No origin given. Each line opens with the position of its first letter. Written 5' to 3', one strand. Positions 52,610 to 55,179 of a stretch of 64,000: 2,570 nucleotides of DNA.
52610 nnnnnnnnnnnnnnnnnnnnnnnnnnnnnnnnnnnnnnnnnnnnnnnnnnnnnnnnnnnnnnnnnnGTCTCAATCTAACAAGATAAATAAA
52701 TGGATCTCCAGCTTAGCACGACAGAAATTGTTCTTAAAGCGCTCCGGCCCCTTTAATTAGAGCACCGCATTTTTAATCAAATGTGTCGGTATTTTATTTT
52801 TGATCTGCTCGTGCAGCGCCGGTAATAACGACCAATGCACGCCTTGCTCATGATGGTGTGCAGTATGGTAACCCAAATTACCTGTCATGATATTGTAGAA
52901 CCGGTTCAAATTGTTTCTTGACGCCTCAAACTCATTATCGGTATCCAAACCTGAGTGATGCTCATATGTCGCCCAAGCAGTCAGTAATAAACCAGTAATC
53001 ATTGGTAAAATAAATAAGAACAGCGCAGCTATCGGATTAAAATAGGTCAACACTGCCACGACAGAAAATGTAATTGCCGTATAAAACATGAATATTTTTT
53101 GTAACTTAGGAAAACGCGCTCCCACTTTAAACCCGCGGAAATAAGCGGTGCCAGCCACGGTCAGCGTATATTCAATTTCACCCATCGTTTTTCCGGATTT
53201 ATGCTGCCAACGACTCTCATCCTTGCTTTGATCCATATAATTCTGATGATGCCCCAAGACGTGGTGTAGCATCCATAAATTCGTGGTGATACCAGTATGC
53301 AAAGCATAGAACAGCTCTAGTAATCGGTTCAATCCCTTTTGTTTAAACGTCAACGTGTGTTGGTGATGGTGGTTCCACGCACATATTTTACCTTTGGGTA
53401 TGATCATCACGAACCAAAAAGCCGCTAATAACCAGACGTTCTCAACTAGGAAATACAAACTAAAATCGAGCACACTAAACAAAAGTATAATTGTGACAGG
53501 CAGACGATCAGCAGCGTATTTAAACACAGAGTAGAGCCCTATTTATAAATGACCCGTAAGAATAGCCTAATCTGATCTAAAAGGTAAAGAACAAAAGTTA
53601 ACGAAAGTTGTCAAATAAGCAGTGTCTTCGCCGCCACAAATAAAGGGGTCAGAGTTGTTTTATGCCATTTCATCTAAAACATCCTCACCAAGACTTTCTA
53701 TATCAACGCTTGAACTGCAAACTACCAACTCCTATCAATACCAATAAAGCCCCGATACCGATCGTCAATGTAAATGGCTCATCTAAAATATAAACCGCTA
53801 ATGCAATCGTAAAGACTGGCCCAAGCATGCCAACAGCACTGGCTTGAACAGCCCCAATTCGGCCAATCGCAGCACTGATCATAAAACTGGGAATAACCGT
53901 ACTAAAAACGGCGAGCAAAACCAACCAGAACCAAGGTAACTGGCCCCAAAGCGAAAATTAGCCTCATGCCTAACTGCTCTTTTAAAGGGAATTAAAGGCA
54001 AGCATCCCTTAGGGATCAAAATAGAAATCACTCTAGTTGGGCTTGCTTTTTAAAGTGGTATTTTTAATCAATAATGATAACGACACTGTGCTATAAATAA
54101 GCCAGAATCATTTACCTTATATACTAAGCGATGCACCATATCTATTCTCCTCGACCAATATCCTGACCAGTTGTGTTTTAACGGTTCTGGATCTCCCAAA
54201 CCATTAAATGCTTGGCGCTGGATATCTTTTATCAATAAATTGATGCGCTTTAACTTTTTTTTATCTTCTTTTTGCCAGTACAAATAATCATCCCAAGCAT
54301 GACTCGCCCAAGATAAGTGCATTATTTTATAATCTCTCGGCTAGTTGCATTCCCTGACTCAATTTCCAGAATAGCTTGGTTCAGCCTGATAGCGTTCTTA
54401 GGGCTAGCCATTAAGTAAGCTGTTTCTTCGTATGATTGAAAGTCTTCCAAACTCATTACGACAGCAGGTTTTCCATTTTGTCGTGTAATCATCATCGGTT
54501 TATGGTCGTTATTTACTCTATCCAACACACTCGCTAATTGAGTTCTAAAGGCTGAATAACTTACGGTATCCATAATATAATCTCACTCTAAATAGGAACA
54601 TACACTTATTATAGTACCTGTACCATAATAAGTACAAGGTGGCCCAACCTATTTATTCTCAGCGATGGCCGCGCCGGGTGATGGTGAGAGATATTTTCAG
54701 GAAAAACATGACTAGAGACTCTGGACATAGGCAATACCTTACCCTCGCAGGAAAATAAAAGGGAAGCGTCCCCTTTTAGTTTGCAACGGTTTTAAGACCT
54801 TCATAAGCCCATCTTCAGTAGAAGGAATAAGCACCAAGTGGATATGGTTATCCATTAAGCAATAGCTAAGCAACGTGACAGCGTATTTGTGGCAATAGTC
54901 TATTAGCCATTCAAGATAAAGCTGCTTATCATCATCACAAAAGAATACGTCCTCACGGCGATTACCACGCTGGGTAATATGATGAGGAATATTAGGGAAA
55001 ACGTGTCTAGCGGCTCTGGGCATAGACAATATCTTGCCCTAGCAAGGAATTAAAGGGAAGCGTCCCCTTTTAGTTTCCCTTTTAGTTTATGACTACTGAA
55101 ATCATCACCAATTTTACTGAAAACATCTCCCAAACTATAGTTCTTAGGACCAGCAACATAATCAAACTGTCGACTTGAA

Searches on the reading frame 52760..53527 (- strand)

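Call 90: search_protein_families(library=pfam, proteins=[window:52760-53527:-], max_evalue=0.001)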
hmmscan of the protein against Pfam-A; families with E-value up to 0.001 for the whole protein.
window:52760-53527:- (256 aa): 1 family
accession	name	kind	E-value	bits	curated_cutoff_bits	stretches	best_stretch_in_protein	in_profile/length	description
PF00487.30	FA_desaturase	-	1.4e-29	104.1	29.7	1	31-250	2-246/253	Fatty acid desaturase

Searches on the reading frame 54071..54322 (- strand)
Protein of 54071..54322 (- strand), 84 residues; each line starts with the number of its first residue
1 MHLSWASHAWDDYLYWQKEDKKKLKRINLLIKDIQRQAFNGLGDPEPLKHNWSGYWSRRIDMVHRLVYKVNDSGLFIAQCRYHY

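Call 90: search_protein_families(library=pfam, proteins=[window:54071-54322:-], max_evalue=0.001)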
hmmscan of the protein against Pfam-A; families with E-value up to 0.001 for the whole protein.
window:54071-54322:- (84 aa): 1 family
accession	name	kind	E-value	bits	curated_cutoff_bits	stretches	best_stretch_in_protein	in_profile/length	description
PF06769.20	YoeB_toxin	-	1.3e-36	124.9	27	1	5-84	1-80/80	YoeB-like toxin of bacterial type II toxin-antitoxin system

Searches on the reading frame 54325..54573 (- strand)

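Call 90: search_protein_families(library=pfam, proteins=[window:54325-54573:-], max_evalue=0.001)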
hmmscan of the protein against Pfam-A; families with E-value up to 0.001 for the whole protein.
window:54325-54573:- (83 aa): 1 family
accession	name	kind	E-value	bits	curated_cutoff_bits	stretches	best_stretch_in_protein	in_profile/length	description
PF02604.26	PhdYeFM_antitox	-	3.5e-25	88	29.8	1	1-73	1-73/74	Antitoxin Phd_YefM, type II toxin-antitoxin system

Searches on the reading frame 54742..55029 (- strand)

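Call 90: search_protein_families(library=pfam, proteins=[window:54742-55029:-], max_evalue=0.001)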
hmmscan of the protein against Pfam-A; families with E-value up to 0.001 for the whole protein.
window:54742-55029:- (96 aa): 1 family
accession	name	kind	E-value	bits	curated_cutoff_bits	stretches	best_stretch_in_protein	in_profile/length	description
PF01797.21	Y1_Tnp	-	1.7e-07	31.8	23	1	14-85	5-75/121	Transposase IS200 like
